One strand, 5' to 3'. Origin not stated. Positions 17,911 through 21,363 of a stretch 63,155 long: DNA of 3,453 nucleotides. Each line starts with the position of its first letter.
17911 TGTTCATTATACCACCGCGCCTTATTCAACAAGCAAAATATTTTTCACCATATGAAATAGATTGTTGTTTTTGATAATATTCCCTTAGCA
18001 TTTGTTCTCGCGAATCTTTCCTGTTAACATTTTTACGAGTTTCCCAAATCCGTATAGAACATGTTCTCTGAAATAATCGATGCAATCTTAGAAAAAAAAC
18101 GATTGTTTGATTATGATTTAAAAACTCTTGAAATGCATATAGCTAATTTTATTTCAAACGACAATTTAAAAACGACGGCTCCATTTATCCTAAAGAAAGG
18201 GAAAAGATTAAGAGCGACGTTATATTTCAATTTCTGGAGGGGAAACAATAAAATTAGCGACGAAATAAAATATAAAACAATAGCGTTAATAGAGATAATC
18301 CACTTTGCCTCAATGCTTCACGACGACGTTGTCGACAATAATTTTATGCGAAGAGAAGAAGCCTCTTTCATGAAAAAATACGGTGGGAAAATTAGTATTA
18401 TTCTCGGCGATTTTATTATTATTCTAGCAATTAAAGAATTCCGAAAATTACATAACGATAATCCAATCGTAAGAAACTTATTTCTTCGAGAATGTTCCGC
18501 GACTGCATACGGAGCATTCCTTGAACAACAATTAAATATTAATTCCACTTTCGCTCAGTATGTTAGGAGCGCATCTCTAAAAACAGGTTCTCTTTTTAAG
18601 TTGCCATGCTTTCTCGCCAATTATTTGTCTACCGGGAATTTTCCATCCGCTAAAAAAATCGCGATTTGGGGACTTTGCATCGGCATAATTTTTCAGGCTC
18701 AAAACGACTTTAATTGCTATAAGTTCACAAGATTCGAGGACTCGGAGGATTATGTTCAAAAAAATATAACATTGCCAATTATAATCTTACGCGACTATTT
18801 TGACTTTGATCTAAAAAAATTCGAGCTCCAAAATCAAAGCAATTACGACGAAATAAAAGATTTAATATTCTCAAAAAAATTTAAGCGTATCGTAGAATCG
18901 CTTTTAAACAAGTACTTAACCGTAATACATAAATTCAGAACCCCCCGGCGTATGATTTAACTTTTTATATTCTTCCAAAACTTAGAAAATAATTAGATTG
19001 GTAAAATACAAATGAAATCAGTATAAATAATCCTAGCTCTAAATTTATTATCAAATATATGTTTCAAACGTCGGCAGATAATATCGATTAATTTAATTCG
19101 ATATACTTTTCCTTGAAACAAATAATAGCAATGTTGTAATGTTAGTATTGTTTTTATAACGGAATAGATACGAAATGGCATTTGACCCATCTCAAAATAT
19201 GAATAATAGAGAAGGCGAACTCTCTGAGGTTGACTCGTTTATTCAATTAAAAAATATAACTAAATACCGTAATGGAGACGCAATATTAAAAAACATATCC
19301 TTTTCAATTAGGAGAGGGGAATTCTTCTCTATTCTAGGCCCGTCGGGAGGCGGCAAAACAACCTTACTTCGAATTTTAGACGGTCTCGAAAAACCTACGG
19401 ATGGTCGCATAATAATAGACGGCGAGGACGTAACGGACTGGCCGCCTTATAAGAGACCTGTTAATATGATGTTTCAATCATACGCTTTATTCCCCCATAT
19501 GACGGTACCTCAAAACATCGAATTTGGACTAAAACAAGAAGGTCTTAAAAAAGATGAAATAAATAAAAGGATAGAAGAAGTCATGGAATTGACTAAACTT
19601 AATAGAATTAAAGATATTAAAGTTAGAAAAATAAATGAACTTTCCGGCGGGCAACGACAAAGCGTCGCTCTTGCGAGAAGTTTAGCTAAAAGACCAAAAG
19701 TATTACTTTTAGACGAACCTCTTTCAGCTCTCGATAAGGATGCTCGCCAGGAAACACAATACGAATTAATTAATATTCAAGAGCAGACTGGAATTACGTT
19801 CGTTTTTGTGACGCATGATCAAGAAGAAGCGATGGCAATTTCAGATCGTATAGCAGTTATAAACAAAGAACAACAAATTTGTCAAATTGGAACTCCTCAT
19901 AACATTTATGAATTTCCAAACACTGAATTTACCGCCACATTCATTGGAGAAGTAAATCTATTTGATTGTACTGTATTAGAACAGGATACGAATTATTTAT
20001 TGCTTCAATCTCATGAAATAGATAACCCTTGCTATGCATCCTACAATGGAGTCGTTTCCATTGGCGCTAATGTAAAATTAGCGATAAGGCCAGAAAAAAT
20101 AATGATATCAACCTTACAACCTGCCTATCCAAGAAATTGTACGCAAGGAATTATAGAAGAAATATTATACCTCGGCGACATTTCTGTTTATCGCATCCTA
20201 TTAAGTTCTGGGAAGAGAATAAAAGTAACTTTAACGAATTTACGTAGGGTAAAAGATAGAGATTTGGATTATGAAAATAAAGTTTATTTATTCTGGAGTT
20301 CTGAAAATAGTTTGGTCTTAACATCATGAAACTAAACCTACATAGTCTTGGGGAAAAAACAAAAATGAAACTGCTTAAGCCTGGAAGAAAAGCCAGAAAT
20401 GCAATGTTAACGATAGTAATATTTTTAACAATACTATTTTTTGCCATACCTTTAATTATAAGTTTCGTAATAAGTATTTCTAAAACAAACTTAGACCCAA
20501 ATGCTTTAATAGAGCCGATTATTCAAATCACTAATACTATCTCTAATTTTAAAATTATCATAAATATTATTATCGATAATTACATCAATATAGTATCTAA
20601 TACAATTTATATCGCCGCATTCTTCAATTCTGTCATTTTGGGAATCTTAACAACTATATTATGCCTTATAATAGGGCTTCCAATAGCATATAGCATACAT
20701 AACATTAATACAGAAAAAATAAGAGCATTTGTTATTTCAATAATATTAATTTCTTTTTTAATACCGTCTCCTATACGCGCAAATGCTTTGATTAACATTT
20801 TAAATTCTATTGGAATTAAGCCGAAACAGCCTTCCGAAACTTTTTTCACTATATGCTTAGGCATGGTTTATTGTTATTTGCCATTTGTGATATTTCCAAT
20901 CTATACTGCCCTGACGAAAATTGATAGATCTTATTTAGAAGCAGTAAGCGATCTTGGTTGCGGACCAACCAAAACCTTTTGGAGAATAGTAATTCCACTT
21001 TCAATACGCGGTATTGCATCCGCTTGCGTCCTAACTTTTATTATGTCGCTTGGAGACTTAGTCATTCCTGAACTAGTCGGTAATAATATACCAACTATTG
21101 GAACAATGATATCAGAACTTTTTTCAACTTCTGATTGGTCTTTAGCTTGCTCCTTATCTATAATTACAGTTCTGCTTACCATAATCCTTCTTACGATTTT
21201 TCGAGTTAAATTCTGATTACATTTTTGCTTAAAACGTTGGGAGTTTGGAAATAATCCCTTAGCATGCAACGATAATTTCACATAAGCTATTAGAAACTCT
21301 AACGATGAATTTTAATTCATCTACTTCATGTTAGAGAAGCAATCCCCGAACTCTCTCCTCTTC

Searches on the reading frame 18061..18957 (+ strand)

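Call 87: search_protein_families(library=pfam, proteins=[window:18061-18957:+], max_evalue=0.001)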
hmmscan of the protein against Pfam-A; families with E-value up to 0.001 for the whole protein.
window:18061-18957:+ (299 aa): 1 family
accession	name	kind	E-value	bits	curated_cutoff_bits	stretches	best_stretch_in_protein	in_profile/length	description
PF00348.22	polyprenyl_synt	-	2.3e-32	112.6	27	1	42-243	10-218/251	Polyprenyl synthetase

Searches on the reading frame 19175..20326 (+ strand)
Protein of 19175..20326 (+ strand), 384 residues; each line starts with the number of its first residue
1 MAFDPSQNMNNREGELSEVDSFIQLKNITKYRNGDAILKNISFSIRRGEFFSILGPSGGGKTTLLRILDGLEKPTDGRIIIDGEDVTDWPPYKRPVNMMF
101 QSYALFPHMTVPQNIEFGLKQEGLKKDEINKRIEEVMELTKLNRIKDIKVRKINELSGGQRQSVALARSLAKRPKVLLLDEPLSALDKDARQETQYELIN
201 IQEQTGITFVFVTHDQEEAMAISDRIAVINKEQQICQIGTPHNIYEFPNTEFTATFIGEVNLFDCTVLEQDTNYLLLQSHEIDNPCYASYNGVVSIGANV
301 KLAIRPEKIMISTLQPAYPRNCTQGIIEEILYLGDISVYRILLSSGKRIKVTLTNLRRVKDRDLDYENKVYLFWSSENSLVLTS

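Call 87: search_protein_families(library=pfam, proteins=[window:19175-20326:+], max_evalue=0.001)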
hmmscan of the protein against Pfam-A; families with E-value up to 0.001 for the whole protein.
window:19175-20326:+ (384 aa): 4 families
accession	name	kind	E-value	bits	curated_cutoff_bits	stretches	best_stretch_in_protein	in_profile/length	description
PF00005.33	ABC_tran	-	3.9e-37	128.3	25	1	38-183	1-136/137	ABC transporter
PF08402.16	TOBE_2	-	6.4e-10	39.5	21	1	302-382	1-76/76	TOBE domain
PF13304.12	AAA_21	-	8.2e-09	36.4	27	1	146-217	228-301/304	AAA domain, putative AbiEii toxin, Type IV TA system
PF02463.25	SMC_N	-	0.00085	19.2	40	0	49-234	135-217/220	RecF/RecN/SMC N terminal domain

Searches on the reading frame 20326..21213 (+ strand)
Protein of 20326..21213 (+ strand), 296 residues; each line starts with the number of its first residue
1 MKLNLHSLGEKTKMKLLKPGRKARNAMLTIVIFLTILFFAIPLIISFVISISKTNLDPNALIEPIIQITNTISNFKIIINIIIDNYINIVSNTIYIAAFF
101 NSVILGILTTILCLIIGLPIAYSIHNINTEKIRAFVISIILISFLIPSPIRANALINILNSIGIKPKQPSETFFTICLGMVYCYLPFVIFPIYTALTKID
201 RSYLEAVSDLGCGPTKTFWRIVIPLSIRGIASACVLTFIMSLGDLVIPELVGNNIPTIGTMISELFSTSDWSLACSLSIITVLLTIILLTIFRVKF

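Call 87: search_protein_families(library=pfam, proteins=[window:20326-21213:+], max_evalue=0.001)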
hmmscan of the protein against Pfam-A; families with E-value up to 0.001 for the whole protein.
window:20326-21213:+ (296 aa): 1 family
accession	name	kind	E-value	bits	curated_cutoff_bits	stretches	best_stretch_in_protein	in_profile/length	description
PF00528.27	BPD_transp_1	-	4.4e-16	59.6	26.4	1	126-292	10-171/184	Binding-protein-dependent transport system inner membrane component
